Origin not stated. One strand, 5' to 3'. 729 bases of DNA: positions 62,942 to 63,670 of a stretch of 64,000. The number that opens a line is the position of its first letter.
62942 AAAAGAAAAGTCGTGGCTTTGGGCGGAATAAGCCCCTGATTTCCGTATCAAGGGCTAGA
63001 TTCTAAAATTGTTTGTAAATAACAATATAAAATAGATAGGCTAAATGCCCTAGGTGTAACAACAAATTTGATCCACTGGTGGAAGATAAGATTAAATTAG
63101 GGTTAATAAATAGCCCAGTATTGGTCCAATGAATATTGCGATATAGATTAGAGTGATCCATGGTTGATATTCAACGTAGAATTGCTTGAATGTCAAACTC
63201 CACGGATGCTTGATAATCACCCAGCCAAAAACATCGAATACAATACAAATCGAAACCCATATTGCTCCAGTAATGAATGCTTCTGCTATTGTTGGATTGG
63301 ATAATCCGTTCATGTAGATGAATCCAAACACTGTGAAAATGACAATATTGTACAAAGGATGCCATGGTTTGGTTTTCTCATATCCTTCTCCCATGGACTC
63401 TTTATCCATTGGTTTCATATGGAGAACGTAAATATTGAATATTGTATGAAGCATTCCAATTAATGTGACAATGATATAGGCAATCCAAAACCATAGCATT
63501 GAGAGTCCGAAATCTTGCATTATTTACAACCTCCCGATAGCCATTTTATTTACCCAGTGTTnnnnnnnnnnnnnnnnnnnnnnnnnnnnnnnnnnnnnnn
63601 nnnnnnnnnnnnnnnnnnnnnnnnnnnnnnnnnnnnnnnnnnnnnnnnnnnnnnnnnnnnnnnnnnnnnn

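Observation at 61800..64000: Abrupt drop in GC at the 3' end: probable horizontally acquired segment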

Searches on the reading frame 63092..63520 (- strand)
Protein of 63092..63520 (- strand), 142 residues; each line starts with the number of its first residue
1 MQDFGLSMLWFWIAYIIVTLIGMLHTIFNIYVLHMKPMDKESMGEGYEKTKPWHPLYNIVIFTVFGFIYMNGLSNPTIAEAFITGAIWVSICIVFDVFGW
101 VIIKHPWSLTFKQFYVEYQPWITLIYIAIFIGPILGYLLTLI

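Call 5: search_protein_families(library=pfam, proteins=[window:63092-63520:-], max_evalue=0.1)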
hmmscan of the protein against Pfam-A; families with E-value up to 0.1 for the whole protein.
window:63092-63520:- (142 aa): 0 families

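Call 7: find_encoding_contigs(protein=window:63092-63520:-, flank=10000, max_places=10)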
Protein window:63092-63520:- (142 aa): no gene with exactly this product is on record in the collection.

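Call 8: search_protein_families(library=ncbifam, proteins=[window:63092-63520:-], max_evalue=1)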
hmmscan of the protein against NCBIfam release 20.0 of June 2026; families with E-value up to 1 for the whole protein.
window:63092-63520:- (142 aa): 1 family
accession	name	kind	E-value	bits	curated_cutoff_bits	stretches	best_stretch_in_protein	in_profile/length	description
TIGR02978.1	phageshock_pspC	equivalog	0.16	11.8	104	1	3-53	23-76/121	envelope stress response membrane protein PspC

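Call 9: search_protein_families(library=phrogs, proteins=[window:63092-63520:-], max_evalue=1)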
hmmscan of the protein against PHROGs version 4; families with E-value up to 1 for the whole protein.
window:63092-63520:- (142 aa): 0 families

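Call 23: find_homologous_proteins(query=window:63092-63520:-)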
Query window:63092-63520:- (142 aa): 1532 proteins with E <= 0.001 among 1535 candidates; the best 120 are listed.
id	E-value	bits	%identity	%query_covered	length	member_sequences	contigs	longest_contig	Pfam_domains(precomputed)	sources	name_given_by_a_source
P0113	4.3e-87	308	96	100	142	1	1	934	-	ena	-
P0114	8.3e-87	307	96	100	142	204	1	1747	-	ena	-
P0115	9.5e-87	307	96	100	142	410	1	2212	-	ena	-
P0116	1.7e-85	303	96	100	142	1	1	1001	-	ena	-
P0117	4.0e-85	301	96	100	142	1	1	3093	-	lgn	-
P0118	4.5e-85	301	95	100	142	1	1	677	-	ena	-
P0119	5.0e-85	301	96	100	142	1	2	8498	-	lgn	-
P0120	1.2e-84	300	95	100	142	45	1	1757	-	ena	-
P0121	1.4e-84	300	95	100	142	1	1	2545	-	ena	-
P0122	2.4e-84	299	94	100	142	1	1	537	-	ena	-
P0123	4.1e-84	298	94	100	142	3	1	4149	-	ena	-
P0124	5.6e-84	298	94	100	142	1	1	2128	-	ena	-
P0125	9.6e-84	297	92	100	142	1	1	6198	-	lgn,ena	-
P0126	1.2e-83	297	94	100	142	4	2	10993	-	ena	-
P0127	1.3e-83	297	94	100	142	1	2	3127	-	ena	-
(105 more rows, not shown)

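Call 25: find_encoding_contigs(protein=P0119, flank=10000, max_places=4)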
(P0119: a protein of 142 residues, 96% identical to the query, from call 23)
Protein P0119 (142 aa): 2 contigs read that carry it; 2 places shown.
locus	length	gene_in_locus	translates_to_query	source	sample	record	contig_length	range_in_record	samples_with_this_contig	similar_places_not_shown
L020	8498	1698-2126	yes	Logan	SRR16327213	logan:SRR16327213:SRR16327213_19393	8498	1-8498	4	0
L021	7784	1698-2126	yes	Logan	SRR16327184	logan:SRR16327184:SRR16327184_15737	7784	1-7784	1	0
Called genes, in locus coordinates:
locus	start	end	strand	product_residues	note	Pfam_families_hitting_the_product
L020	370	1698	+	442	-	PF04326:SLFN_AlbA_2, PF13749:HATPase_c_4, PF12802:MarR_2 (weak), PF13412:HTH_24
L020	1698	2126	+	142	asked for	-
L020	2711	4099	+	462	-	PF01554:MatE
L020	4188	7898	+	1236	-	PF08447:PAS_3 (faint), PF13426:PAS_9 (faint), PF00990:GGDEF, PF00563:EAL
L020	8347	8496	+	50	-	?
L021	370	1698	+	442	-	PF04326:SLFN_AlbA_2, PF13749:HATPase_c_4, PF12802:MarR_2 (weak), PF13412:HTH_24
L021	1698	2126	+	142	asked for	-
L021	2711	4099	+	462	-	PF01554:MatE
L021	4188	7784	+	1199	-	?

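Call 26: find_encoding_contigs(protein=P0126, flank=10000, max_places=4)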
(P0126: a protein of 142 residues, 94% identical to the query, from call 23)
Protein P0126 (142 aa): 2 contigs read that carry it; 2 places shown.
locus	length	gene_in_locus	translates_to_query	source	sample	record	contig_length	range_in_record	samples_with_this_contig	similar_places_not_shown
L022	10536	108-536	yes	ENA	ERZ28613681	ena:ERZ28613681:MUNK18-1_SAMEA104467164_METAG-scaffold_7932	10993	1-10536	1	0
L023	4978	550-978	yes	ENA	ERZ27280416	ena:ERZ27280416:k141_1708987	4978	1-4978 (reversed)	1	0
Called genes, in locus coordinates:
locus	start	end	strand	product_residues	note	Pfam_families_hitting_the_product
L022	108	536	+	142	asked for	-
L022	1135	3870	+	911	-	PF00690:Cation_ATPase_N, PF00122:E1-E2_ATPase, PF00702:Hydrolase, PF13246:Cation_ATPase, PF00689:Cation_ATPase_C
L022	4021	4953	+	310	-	PF00781:DAGK_cat, PF19279:YegS_C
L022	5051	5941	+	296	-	PF01869:BcrAD_BadFG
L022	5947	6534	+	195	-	-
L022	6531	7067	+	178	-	PF28549:NDPSase_N, PF00293:NUDIX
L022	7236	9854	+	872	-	PF00578:AhpC-TSA, PF08534:Redoxin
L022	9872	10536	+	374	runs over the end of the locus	?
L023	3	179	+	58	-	?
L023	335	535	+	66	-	PF13412:HTH_24 (weak)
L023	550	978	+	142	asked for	-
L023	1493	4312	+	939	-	PF00690:Cation_ATPase_N, PF00122:E1-E2_ATPase, PF00702:Hydrolase, PF13246:Cation_ATPase, PF00689:Cation_ATPase_C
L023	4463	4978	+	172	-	?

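Call 40: find_related_loci(query=window:63092-63520:-, collection=viral_contigs, flank=8000)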
Query window:63092-63520:- (142 aa) in viral_contigs; peptide patterns used: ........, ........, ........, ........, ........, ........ (x = any residue, [..] = any of these).
1 stretches matched a pattern, but none encodes a relative of the query by tblastn (E <= 1e-3).

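Call 41: find_encoding_contigs(protein=P0117, flank=10000, max_places=6)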
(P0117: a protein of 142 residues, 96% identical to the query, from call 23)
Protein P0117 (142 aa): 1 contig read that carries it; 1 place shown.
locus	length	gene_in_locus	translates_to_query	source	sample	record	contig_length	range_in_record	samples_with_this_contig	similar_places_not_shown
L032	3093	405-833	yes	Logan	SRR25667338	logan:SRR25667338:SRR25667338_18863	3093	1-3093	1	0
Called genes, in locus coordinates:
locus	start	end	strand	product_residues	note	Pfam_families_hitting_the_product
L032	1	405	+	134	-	?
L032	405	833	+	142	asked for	-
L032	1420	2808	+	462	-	PF01554:MatE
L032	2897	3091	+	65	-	?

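Call 50: search_solved_structures(query=A2, max_evalue=1)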
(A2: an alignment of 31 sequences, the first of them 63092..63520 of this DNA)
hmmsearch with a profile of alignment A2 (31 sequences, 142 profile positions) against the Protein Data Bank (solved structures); distinct sequences matched with E-value up to 1: 0.

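Call 52: search_protein_families(library=padloc, proteins=[window:63092-63520:-, L020:370-1698:+], max_evalue=0.01)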
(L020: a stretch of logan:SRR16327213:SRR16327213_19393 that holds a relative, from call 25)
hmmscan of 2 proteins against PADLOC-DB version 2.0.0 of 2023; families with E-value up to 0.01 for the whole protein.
window:63092-63520:- (142 aa): 0 families

L020:370-1698:+ (442 aa): 17 families
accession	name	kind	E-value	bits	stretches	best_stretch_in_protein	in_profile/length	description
PDLC02402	Aga_SIR2-PNTD1-PNTD2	-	1.2e-15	54.7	1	183-380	369-578/876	Class I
PDLC02418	Aga_SIR2-Kinase-PNTD1-PNTD2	-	3.2e-08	30.2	1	218-384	283-456/756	Class I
PDLC01268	CasR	-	1.4e-07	29.7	1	357-436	102-173/179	"CAS-I,CAS-II,CAS-III,CAS-IV,CAS-V,CAS-VI; associated_signaling"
PDLC01434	CasR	-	2.5e-07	28.7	1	378-435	122-177/191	"CAS-I,CAS-II,CAS-III,CAS-IV,CAS-V,CAS-VI; associated_signaling"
PDLC01044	Csa3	-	1.1e-05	23.4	1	378-433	130-180/194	Type I-A associated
PDLC01879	CARF3--CARF_TM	-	2.3e-05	22.1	1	380-434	152-203/222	-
PDLC01853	CARF3--CARF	-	5.2e-05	21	0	380-433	134-189/209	-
PDLC01850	CARF3--CARF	-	7.3e-05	20.7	1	367-434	133-195/209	-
PDLC01866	CARF3--CARF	-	0.00033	18.7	1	377-430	132-185/207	-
PDLC01848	CARF3--CARF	-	0.00038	18.2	1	374-431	128-182/197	-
PDLC01852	CARF3--CARF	-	0.00063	17.7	1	362-429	122-188/208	-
PDLC01875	CARF3--CARF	-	0.0021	15.8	1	380-430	142-192/219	-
PDLC01858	CARF3--CARF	-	0.0034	15.3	0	374-433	134-192/204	-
PDLC01457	WYL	-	0.0035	15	1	386-423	6-43/229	"CAS-I,CAS-II,CAS-III,CAS-IV,CAS-V,CAS-VI; associated_signaling"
PDLC01849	CARF3--CARF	-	0.004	14.9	1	361-430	115-183/197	-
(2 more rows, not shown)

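Call 54: predict_structure(alignment_id=A2)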
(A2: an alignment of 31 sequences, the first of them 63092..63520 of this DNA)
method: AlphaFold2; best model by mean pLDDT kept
length: 142 residues; sequences in the alignment: 31
mean_pLDDT: 89.3   pTM: 0.83
mean pLDDT of the five models: 89.3, 87.4, 86.3, 85.1, 84.8
residues with pLDDT >= 90: 98; 70-90: 31; 50-70: 13; < 50: 0
segments of 3 or more residues with pLDDT < 50: none
pLDDT, mean of each block of 10 residues (from residue 1): 88 96 95 86 83 95 98 94 97 85 59 80 95 98 92
secondary structure, 60 per line:
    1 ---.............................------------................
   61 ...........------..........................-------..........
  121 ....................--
elements in order: H4-32 H45-71 H78-103 H111-140

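Call 58: find_related_loci(query=A2, collection=metagenome_contigs, flank=5000)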
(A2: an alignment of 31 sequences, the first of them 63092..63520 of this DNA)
Query A2 (142 aa) in metagenome_contigs; peptide patterns used: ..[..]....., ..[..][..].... (x = any residue, [..] = any of these).
420 stretches matched a pattern; 402 encode a relative of the query (tblastn E <= 1e-3); the best 80 are kept; 80 distinct loci.
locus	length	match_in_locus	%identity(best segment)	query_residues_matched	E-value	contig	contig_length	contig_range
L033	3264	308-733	96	1-142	1e-89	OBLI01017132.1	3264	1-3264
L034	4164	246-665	82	1-140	1e-77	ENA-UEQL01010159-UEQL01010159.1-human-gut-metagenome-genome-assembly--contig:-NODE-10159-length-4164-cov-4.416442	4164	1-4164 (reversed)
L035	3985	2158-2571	78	1-138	8e-77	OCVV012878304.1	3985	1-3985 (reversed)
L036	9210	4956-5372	78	1-139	9e-77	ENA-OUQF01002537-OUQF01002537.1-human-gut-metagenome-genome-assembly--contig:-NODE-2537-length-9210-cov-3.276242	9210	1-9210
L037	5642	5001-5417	78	1-139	2e-76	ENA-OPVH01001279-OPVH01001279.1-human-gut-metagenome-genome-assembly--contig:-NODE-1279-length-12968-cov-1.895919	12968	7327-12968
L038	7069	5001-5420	78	1-140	2e-76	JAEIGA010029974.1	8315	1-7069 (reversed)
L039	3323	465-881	78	1-139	1e-76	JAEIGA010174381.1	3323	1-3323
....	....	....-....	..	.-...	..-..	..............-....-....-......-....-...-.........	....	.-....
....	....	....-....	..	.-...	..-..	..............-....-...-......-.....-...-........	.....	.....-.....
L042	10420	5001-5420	79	1-140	9e-76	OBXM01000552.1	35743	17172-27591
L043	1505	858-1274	78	1-139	6e-80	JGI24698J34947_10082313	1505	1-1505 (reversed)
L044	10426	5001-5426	77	1-142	1e-75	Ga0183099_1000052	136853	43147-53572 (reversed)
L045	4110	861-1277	78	1-139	1e-75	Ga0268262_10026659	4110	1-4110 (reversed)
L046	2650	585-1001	79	1-139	9e-77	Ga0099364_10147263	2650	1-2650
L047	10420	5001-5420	74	1-140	3e-75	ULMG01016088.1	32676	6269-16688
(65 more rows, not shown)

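Call 76: find_encoding_contigs(protein=P0115, flank=10000, max_places=10)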
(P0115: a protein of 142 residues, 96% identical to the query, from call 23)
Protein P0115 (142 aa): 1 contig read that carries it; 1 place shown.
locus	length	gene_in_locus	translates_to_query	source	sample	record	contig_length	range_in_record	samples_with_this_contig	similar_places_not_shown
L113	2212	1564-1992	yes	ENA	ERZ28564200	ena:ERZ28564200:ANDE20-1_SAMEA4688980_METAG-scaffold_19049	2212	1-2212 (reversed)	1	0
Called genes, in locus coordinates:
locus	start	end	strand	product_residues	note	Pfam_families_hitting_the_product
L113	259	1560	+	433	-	PF13173:AAA_14, PF13635:DUF4143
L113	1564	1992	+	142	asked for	-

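Call 87: search_protein_representatives(alignment_id=A2)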
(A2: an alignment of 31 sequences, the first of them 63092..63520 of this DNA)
Query: 31 sequences, 142 profile positions. Proteins with E-value up to 0.001 (for the whole library): 251; up to 1e-10: 146; up to 1e-30: 30. The best 150 are listed.
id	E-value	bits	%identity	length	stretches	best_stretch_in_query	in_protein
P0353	4.2e-51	189.1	-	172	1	39-139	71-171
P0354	2.4e-49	183.4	-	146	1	1-140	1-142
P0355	1.2e-46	174.7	-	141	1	1-140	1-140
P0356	4.1e-46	172.9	-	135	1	1-94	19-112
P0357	2.8e-44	167.0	-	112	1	1-85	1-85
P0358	1.5e-42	161.4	-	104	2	6-86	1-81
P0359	7.1e-42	159.2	-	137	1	16-105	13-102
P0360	9.8e-41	155.5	-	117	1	6-90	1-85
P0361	2.0e-40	154.5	-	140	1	1-139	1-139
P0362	4.5e-40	153.3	-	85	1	56-140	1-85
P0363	6.7e-39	149.5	-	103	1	8-84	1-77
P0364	1.3e-38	148.6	-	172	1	54-139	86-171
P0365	1.2e-37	145.5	-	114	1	1-76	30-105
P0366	3.6e-36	140.7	-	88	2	93-140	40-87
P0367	9.3e-36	139.4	-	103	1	29-104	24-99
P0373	7.1e-34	133.2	-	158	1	8-139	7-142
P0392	3.7e-28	114.7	-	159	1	4-136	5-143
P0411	4.9e-23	98.1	-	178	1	4-138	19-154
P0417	2.4e-21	92.6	-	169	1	9-140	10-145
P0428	2.2e-19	86.2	-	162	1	8-139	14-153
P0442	2.8e-17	79.4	-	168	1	7-138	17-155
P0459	1.2e-14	71.0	-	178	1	4-135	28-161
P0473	6.4e-13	65.3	-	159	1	3-141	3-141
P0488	1.0e-11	61.4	-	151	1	1-139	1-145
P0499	1.1e-10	58.0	-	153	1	8-142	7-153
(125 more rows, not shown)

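Call 88: search_protein_families(library=pfam, proteins=[P0373, P0392, P0411, P0417, P0428, P0442, P0459, P0473, P0488, P0499], max_evalue=0.01)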
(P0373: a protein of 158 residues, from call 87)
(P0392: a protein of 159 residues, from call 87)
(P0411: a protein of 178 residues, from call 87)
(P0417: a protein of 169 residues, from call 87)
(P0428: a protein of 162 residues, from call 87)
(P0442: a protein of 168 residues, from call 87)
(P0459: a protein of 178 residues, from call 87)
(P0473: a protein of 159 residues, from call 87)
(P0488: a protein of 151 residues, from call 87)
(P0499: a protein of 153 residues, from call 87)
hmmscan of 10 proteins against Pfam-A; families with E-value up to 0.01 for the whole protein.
P0373 (158 aa): 0 families

P0392 (159 aa): 0 families

P0411 (178 aa): 0 families

P0417 (169 aa): 0 families

P0428 (162 aa): 0 families

P0442 (168 aa): 2 families
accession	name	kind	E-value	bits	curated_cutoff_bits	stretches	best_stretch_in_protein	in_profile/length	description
PF10323.15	7TM_GPCR_Srv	-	0.0011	18.8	21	1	14-159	121-272/283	Serpentine type 7TM GPCR chemoreceptor Srv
PF17329.7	DUF5367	-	0.0092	16.7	25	1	62-152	9-93/98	Family of unknown function (DUF5367)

P0459 (178 aa): 0 families

P0473 (159 aa): 0 families

P0488 (151 aa): 0 families

P0499 (153 aa): 0 families

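Call 89: search_dna_similar(query=window:63092-63520:-, collection=plasmids, mode=protein, max_rows=10)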
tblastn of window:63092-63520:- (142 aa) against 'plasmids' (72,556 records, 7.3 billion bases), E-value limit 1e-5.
Records with a match: 8; places in all: 8; records where one place covers at least 80% of the query: 5.
Best place of each record, by identity: <60% 8.
By first word of the organism name: Bacillus 8.
By predicted mobility (MOB-suite, as given by PLSDB): non-mobilizable 6; conjugative 2.
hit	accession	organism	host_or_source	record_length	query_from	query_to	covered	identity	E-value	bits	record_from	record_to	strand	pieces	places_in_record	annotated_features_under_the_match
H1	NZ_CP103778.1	Bacillus toyonensis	cell culture,Commercial plant nursery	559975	2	139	97%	38.9%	3e-20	92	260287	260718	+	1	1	hypothetical protein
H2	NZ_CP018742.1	Bacillus cereus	Salad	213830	2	132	92%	39.0%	8e-20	91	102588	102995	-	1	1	hypothetical protein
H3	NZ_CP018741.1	Bacillus cereus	Salad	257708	2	132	92%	39.0%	8e-20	91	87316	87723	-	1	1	hypothetical protein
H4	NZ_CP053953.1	Bacillus cereus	-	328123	2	132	92%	35.3%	4e-20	92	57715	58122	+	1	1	hypothetical protein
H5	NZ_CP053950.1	Bacillus cereus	-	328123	2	132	92%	35.3%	4e-20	92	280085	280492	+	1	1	hypothetical protein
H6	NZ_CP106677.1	Bacillus cereus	cell culture,soil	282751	59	132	52%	44.0%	2e-11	67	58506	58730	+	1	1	none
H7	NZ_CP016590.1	Bacillus thuringiensis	Mono isolate,Ginseng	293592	59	132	52%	44.0%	2e-11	67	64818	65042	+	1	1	none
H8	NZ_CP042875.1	Bacillus cereus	Triticum aestivum L,tissue sample,root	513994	88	138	36%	50.0%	1e-6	54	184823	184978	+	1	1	none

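Call 90: search_dna_similar(query=window:63092-63520:-, collection=phages, mode=protein, max_rows=10)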
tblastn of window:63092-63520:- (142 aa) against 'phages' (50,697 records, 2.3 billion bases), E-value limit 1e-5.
No match.
